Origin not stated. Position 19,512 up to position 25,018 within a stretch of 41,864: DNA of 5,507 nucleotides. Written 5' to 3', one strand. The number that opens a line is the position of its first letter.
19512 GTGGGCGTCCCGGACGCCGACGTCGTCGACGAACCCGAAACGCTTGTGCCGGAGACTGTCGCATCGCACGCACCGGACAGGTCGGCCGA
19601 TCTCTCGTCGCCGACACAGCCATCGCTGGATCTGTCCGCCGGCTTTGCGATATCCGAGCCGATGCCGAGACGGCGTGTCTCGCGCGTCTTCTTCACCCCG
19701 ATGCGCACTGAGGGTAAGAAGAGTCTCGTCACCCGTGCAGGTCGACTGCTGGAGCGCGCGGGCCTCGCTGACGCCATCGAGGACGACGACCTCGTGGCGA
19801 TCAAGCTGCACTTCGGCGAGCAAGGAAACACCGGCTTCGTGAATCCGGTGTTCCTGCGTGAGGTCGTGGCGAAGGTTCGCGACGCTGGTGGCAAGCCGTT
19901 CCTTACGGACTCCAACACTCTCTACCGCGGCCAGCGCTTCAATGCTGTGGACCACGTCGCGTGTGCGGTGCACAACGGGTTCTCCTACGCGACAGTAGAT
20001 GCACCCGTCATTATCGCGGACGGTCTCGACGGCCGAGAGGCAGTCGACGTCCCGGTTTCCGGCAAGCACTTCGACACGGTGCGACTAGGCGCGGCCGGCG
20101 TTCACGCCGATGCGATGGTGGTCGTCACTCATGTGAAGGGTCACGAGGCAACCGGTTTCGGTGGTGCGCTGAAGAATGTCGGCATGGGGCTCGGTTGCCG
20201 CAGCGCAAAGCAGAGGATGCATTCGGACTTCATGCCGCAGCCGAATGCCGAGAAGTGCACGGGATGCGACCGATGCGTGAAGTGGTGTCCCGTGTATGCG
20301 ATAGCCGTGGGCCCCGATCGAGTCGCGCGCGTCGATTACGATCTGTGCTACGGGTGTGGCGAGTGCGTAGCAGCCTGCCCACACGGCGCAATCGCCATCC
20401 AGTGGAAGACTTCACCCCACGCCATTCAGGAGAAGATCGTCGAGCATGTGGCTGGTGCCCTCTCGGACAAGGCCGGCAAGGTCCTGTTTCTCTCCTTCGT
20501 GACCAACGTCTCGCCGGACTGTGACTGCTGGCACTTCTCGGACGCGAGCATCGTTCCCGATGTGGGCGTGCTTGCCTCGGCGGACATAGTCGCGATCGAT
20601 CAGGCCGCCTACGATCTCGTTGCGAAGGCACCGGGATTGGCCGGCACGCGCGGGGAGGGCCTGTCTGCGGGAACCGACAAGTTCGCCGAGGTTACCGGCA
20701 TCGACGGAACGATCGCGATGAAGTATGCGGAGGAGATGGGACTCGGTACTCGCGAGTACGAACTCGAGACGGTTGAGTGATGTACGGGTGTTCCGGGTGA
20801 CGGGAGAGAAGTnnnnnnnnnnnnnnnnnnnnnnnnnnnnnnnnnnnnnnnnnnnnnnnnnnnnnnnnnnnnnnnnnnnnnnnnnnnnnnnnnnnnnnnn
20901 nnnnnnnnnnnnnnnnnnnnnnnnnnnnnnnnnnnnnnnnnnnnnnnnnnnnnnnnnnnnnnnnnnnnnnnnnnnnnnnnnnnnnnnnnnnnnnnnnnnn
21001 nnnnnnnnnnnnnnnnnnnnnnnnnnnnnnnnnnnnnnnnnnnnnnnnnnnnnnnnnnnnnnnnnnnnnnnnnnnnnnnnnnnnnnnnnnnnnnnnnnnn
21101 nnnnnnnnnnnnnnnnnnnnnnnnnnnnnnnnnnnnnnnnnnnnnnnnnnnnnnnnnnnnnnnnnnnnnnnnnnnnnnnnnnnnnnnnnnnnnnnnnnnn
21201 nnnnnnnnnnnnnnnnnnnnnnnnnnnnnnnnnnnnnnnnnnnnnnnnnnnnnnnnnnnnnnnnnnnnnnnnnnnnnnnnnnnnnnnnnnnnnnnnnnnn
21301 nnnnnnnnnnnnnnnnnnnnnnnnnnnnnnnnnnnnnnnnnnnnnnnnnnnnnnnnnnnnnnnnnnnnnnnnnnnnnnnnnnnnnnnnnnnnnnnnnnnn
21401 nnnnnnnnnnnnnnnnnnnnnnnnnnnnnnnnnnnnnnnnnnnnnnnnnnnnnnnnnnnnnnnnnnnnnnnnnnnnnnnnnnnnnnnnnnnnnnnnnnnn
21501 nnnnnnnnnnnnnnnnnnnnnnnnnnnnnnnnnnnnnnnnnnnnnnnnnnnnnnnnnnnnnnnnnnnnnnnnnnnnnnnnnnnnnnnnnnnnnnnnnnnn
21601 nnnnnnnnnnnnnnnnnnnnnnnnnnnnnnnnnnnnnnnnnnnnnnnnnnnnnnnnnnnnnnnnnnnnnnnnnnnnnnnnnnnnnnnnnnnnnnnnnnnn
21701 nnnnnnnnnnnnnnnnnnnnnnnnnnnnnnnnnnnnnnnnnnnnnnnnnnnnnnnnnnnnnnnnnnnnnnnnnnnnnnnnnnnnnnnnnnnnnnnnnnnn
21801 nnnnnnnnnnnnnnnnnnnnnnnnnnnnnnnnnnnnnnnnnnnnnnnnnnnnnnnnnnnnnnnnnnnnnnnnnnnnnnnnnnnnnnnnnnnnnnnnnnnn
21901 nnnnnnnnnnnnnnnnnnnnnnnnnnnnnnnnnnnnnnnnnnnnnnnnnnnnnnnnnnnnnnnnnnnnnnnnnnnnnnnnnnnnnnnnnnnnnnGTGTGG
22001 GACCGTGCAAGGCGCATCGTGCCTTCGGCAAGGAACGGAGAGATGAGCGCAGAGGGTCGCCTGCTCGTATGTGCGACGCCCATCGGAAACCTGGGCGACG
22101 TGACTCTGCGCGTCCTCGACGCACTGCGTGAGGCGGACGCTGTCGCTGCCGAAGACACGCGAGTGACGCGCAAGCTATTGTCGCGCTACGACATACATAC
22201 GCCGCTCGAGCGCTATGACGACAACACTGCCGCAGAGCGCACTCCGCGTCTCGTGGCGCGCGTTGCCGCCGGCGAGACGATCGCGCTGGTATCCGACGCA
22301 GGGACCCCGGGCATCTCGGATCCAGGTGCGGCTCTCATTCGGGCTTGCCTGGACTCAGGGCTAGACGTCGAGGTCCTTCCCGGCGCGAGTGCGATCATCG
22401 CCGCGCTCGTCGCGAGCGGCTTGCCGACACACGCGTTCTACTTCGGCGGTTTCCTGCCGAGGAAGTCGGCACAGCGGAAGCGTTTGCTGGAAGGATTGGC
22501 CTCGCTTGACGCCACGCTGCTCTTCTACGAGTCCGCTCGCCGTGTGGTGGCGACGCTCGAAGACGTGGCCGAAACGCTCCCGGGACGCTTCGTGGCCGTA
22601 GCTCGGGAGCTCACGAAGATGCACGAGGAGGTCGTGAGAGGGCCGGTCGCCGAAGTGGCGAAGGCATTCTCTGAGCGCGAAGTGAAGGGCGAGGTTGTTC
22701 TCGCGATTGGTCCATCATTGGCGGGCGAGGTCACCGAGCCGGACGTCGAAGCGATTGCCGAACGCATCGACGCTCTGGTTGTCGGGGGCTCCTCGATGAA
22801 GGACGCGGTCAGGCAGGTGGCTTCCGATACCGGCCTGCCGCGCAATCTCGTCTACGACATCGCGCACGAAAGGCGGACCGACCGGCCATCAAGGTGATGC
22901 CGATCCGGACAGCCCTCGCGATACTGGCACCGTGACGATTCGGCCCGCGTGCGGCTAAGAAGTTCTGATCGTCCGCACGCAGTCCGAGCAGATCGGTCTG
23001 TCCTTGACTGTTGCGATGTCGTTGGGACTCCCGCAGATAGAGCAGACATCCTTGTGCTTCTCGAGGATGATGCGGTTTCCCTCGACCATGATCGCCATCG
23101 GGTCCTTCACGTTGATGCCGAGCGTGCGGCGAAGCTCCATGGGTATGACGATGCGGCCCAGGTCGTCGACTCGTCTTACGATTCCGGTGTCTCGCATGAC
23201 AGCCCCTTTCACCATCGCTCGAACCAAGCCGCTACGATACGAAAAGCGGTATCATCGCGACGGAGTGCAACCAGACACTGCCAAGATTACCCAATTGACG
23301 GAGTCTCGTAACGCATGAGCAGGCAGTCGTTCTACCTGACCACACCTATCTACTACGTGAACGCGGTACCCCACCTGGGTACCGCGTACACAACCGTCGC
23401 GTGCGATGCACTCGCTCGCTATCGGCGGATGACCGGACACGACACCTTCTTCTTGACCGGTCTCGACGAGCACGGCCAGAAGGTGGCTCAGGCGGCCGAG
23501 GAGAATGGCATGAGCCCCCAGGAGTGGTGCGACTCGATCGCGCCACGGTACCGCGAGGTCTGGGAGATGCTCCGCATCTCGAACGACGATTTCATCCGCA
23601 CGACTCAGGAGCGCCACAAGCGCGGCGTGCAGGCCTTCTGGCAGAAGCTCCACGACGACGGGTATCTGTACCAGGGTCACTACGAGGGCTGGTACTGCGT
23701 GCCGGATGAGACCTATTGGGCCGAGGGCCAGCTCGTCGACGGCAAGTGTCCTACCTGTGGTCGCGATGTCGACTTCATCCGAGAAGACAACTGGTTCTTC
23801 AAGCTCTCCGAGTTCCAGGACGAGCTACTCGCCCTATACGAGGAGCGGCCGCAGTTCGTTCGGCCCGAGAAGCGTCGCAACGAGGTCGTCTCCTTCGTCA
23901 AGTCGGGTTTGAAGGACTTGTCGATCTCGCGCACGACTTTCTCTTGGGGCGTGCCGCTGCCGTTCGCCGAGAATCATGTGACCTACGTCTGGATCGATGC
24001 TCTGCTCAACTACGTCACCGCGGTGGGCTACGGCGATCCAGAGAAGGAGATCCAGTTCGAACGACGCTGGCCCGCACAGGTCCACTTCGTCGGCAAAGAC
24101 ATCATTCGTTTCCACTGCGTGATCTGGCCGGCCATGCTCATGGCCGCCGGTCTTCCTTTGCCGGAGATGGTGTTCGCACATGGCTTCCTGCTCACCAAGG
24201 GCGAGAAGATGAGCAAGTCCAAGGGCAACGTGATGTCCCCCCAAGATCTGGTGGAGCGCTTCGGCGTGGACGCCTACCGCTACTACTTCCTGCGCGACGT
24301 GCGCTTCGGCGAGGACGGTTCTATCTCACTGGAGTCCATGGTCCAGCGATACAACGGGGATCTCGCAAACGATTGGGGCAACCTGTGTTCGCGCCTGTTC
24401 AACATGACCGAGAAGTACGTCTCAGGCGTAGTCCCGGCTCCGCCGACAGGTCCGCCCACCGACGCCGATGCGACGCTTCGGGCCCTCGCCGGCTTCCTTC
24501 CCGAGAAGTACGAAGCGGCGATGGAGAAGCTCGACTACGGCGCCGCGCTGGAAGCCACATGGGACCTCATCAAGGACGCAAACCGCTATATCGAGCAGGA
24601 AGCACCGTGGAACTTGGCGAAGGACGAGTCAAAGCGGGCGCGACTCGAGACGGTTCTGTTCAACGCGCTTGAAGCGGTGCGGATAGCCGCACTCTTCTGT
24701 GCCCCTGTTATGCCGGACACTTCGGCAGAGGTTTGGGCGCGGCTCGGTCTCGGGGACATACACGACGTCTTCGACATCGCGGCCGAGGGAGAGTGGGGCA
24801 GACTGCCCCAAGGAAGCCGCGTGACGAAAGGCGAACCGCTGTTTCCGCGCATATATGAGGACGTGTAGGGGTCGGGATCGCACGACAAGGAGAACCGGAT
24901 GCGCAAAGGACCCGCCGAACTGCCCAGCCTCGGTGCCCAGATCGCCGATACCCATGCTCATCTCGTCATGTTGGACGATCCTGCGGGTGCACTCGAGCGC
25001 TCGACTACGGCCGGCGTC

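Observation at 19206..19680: DnaA AAA+ lid (domain IIIb)-like module fused to a DUF362 / 2x[4Fe-4S] protein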

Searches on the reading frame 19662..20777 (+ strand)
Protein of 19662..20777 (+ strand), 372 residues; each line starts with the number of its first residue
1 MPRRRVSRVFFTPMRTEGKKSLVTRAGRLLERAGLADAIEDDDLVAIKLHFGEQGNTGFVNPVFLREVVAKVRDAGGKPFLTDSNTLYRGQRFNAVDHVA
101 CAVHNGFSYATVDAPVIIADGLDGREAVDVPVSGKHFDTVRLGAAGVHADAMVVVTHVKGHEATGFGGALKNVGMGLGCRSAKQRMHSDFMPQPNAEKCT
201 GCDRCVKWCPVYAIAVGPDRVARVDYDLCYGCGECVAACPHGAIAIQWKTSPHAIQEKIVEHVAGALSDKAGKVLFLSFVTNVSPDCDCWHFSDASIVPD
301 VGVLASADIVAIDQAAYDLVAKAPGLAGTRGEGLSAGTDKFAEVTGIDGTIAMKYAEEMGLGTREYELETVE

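Call 47: search_solved_structures(query=window:19662-20777:+, max_evalue=10, show_alignments=2)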
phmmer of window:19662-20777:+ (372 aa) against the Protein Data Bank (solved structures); distinct sequences matched with E-value up to 10: 221 (the best 60 are shown).
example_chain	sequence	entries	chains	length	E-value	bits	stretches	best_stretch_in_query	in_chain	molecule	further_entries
9sw6_G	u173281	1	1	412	8.2e-17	64.5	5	198-250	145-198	Polyferredoxin protein MvhB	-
9eri_B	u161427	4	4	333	9.1e-12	47.9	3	198-245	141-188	Na(+)-translocating ferredoxin:NAD(+) oxidoreductase complex subunit B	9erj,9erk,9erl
8rvu_a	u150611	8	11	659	3.3e-10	42.8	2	195-271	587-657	H(2):CoB-CoM heterodisulfide,ferredoxin reductase subunit A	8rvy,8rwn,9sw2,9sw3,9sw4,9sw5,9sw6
8rvv_A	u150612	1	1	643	6.7e-10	41.8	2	195-247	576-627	H(2):CoB-CoM heterodisulfide,ferredoxin reductase subunit A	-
7np8_A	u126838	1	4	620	1.1e-08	37.8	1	191-246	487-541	Coenzyme F420-dependent sulfite reductase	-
7npa_A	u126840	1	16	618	1.4e-08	37.4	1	191-242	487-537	Coenzyme F420-dependent sulfite reductase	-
7zc6_B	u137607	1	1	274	8.3e-08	34.9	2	198-245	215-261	RnfB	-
9sfi_O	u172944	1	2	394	1.1e-07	34.5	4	194-248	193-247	Ferredoxin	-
9sfi_A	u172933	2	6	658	2.3e-07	33.4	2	194-250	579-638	CoB--CoM heterodisulfide reductase iron-sulfur subunit A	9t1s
7bkb_L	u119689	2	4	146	4.9e-07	32.4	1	190-254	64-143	Formylmethanofuran dehydrogenase, subunit G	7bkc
7bkb_A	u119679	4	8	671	1.9e-06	30.5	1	197-256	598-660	CoB--CoM heterodisulfide reductase iron-sulfur subunit A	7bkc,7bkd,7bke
9bt4_G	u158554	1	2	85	3.8e-06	29.4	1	188-245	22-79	Pyruvate:Ferredoxin Oxidoreductase, subunit delta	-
1clf_A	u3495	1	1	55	6.7e-06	28.6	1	196-243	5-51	FERREDOXIN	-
6fah_A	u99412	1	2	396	7.3e-06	28.5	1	197-245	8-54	Caffeyl-CoA reductase-Etf complex subunit CarE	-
6qii_G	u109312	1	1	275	1.2e-05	27.8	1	195-247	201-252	Coenzyme F420 hydrogenase subunit gamma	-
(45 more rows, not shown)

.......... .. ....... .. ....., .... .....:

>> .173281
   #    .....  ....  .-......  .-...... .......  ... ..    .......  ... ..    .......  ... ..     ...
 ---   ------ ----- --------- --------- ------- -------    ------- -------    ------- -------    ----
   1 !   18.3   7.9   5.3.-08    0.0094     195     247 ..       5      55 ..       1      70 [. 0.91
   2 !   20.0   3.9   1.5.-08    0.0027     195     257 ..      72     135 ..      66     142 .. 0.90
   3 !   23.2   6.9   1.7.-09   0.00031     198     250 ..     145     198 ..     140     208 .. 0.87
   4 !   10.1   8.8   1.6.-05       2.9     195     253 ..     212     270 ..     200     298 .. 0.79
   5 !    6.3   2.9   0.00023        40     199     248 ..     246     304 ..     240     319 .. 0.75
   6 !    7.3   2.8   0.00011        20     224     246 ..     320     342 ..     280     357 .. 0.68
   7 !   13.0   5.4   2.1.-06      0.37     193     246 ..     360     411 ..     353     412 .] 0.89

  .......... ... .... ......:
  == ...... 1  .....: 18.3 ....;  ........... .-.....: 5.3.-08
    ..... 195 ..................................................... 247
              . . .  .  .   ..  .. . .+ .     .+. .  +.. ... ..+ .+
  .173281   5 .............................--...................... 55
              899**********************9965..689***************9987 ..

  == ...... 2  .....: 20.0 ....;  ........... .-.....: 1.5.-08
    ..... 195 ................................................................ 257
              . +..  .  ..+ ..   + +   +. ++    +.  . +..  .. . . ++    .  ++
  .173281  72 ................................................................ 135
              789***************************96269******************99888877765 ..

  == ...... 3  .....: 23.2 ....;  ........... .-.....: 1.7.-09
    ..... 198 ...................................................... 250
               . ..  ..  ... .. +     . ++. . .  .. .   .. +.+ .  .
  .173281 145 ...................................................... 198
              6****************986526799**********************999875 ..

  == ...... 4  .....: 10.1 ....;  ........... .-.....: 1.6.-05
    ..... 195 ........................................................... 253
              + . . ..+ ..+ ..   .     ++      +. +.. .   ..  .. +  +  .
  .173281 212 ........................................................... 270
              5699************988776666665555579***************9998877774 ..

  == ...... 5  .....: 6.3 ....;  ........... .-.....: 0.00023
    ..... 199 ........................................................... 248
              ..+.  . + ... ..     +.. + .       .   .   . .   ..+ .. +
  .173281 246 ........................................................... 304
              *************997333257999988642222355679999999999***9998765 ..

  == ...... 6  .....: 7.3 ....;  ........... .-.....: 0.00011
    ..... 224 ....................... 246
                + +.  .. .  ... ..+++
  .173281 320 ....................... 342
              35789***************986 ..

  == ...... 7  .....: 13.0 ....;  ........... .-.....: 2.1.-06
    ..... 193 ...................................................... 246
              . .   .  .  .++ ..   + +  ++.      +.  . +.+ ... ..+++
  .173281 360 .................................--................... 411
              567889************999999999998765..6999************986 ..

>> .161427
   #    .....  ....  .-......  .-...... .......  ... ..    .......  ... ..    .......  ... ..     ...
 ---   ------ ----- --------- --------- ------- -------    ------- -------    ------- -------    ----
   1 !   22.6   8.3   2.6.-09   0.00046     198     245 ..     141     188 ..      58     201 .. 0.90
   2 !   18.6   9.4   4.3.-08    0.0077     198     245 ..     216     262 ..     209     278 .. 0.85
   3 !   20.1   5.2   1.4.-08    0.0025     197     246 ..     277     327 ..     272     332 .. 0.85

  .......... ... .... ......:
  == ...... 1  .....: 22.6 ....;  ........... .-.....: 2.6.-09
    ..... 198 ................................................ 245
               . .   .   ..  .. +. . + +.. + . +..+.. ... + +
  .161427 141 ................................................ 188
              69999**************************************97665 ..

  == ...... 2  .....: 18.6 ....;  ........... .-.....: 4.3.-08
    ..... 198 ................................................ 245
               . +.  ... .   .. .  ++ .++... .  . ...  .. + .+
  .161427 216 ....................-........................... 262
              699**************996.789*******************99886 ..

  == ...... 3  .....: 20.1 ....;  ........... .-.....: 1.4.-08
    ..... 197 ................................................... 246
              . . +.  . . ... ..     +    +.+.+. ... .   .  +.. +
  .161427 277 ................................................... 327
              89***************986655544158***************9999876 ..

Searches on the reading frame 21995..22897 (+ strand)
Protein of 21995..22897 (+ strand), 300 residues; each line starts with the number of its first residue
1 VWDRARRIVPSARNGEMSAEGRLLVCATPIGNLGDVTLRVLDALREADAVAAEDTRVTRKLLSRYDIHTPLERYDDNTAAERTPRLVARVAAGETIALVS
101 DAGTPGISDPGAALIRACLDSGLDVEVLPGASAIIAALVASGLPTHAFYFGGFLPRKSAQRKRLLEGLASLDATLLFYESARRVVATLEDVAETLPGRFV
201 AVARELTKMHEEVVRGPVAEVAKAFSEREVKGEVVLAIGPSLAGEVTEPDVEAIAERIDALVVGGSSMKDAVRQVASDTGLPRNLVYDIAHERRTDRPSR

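Call 30: search_protein_families(library=pfam, proteins=[window:21995-22897:+], max_evalue=0.00001)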
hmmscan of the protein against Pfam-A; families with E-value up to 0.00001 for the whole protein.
window:21995-22897:+ (300 aa): 2 families
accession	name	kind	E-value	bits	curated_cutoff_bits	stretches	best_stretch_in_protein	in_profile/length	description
PF00590.25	TP_methylase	-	1.1e-29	104.3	27.8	1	25-221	4-211/212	Tetrapyrrole (Corrin/Porphyrin) Methylases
PF23016.2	RsmI_C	-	1.5e-06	28.4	27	1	255-294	7-46/46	RsmI C-terminal HTH domain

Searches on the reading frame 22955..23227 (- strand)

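Call 30: search_protein_families(library=pfam, proteins=[window:22955-23227:-], max_evalue=0.00001)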
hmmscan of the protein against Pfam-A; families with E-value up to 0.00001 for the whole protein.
window:22955-23227:- (90 aa): 1 family
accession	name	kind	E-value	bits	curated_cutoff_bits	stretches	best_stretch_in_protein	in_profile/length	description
PF04014.23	MazE_antitoxin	-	7.9e-10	39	24.7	1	17-60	1-45/48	Antidote-toxin recognition MazE, bacterial antitoxin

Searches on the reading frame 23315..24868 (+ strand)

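Call 30: search_protein_families(library=pfam, proteins=[window:23315-24868:+], max_evalue=0.00001)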
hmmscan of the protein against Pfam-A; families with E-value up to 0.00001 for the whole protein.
window:23315-24868:+ (517 aa): 4 families
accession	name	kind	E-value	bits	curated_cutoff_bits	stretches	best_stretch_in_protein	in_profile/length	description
PF09334.17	tRNA-synt_1g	-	2e-114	382.8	20.1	2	156-361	179-390/391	tRNA synthetases class I (M)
PF00133.28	tRNA-synt_1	-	9.6e-31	107.4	22.7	2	222-328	298-404/414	tRNA synthetases class I (I, L, M and V)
PF01406.26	tRNA-synt_1e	-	5.4e-14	52.7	27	1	15-123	19-126/301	tRNA synthetases class I (C) catalytic domain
PF19303.5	Anticodon_3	-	1.9e-11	44.5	23.5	1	377-516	3-138/152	Anticodon binding domain of methionyl tRNA ligase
